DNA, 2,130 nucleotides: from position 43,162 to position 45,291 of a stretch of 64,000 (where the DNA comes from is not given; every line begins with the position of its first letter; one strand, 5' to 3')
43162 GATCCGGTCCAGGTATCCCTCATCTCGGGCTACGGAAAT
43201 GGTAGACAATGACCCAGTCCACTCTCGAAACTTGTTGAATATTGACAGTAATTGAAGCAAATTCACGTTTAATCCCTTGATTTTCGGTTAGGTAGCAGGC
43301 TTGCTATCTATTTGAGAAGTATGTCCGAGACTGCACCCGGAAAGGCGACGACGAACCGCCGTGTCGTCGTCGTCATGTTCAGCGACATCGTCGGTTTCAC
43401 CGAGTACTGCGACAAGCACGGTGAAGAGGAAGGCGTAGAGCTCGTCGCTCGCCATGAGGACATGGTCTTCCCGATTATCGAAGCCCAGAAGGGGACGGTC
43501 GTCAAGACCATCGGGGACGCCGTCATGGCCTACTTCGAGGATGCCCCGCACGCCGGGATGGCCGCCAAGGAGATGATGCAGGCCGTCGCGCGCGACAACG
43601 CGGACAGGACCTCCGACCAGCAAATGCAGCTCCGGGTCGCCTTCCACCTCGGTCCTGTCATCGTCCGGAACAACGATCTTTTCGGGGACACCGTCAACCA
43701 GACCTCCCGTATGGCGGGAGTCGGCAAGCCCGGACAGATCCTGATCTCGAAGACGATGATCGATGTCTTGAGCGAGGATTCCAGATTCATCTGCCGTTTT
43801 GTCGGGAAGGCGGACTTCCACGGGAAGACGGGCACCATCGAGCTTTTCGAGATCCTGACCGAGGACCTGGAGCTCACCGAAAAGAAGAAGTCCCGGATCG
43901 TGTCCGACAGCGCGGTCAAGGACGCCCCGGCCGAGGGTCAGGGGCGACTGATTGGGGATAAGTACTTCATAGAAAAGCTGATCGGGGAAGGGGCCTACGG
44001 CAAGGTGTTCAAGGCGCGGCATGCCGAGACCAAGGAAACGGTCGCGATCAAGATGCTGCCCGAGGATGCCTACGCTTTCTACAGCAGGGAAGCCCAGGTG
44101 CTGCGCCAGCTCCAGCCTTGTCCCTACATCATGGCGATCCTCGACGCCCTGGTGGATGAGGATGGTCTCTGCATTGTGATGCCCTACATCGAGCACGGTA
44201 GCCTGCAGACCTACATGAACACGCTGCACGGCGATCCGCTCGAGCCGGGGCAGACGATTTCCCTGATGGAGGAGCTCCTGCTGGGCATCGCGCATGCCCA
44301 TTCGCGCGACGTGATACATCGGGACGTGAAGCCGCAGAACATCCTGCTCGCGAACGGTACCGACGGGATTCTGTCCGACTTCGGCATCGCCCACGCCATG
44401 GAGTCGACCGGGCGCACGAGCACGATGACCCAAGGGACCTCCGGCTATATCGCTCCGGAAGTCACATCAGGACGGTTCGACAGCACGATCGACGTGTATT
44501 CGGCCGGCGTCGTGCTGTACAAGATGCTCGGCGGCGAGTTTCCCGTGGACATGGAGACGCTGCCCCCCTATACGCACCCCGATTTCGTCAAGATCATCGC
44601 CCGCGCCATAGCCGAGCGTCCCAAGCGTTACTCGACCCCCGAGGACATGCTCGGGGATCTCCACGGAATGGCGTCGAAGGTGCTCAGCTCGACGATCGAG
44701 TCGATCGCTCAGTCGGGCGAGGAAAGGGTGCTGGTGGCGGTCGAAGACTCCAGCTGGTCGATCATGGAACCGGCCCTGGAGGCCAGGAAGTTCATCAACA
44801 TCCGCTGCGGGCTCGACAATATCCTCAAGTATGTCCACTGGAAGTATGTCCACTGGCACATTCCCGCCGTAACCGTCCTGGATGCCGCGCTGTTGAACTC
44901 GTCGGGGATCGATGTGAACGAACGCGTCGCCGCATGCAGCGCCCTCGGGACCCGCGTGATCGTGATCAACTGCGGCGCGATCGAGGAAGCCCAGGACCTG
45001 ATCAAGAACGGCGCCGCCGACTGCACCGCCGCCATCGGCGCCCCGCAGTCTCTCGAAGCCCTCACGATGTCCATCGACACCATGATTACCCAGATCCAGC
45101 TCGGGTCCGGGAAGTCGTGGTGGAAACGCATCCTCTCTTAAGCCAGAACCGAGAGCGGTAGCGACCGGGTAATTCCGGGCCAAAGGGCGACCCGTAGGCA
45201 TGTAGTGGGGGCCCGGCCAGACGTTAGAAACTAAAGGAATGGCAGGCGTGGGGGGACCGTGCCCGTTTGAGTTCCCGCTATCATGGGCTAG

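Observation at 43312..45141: Adenylate/guanylate cyclase-Ser/Thr kinase fusion protein encoded inside the pilus/secretion locus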

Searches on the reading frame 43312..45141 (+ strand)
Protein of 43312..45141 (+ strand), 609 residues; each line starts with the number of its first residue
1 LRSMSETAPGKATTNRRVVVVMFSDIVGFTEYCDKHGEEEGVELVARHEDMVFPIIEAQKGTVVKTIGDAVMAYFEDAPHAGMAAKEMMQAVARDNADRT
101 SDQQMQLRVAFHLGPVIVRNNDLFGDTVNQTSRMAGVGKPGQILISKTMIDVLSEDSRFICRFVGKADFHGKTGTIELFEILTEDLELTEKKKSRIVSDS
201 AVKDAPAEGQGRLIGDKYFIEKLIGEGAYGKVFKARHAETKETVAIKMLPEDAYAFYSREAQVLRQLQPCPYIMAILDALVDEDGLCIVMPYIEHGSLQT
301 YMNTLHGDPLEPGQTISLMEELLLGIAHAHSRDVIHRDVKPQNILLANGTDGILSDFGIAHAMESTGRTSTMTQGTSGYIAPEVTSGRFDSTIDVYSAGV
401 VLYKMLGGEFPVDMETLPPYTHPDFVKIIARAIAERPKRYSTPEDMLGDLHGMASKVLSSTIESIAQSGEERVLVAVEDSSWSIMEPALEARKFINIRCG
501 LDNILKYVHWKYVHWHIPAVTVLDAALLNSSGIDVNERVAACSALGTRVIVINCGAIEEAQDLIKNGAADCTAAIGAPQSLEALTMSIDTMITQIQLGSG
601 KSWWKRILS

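Call 3: search_protein_families(library=pfam, proteins=[window:43312-45141:+], max_evalue=0.01)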
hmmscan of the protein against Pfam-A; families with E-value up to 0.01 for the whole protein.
window:43312-45141:+ (609 aa): 4 families
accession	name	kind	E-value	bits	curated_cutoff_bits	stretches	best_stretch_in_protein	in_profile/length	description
PF00069.31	Pkinase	-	1e-46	159.9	31.7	1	220-415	3-200/263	Protein kinase domain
PF07714.23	PK_Tyr_Ser-Thr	-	1e-31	110.6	23.1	1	221-417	4-205/258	Protein tyrosine and serine/threonine kinase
PF00211.25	Guanylate_cyc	-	2.1e-22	80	21.9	1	18-176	8-176/183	Adenylate and Guanylate cyclase catalytic domain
PF00990.26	GGDEF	-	0.00054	20.2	23.8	1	11-121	25-135/161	Diguanylate cyclase, GGDEF domain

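Call 4: search_protein_families(library=ncbifam, proteins=[window:43312-45141:+], max_evalue=0.01)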
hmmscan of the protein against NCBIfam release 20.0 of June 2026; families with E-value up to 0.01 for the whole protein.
window:43312-45141:+ (609 aa): 19 families
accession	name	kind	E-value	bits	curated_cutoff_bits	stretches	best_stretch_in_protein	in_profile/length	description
NF033483.0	PknB_PASTA_kin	equivalog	8.6e-44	150.5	450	1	211-414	2-210/563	Stk1 family PASTA domain-containing Ser/Thr kinase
NF047741.1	antiphage_MADS6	equivalog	4.5e-39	134.5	460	2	255-413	240-404/612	methylation-associated defense system protein kinase MAD6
NF052427.1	StpK7MSMEG_1200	equivalog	8.3e-28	97.2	900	1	217-421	8-218/601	serine/threonine protein kinase StpK7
TIGR03903.1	TOMM_kin_cyc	equivalog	2.6e-27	95.1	705.75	2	239-413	1-190/1267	TOMM system kinase/cyclase fusion protein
NF038150.1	lanthi_synth_IV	equivalog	5.9e-24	84.4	650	1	201-446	174-428/851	class IV lanthionine synthetase LanL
NF033442.0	BREX_PglW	equivalog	1.2e-18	66.4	990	1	186-412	483-710/1391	BREX system serine/threonine kinase PglW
NF009651.0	PRK13184.1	equivalog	1.3e-17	63.1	839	1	217-413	3-232/932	serine/threonine-protein kinase PknD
NF058673.1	LipAdnlyCyLipJMY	equivalog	5.1e-17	61.7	800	1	10-179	287-447/449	bifunctional lipase/adenylate cyclase LipJ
NF038151.1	lanthi_synth_III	equivalog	1.2e-12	47.1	575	1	239-434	243-449/833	class III lanthionine synthetase LanKC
NF043056.1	T4SS_LegK1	equivalog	1.6e-07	30.3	550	1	331-406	207-284/516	Dot/Icm T4SS effector kinase LegK1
NF053615.1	SerThrKinAfsKStmc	equivalog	1.9e-07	30.1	1300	1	224-403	21-204/809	protein serine/threonine kinase AfsK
NF058632.1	SerThrKinPrkT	equivalog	3.6e-07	29.5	280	1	210-350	15-154/322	serine/threonine protein kinase PrkT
TIGR03724.2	arch_bud32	equivalog_domain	2.2e-06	27.3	125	1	280-365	62-136/193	KEOPS complex kinase/ATPase Bud32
NF041408.1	XopAU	subfamily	9.1e-05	22.2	450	1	318-406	333-415/498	XopAU family type III secretion system effector serine/threonine kinase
NF011463.0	PRK14879.1-4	equivalog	0.00017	21.1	188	1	259-362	67-162/237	Kae1-associated kinase Bud32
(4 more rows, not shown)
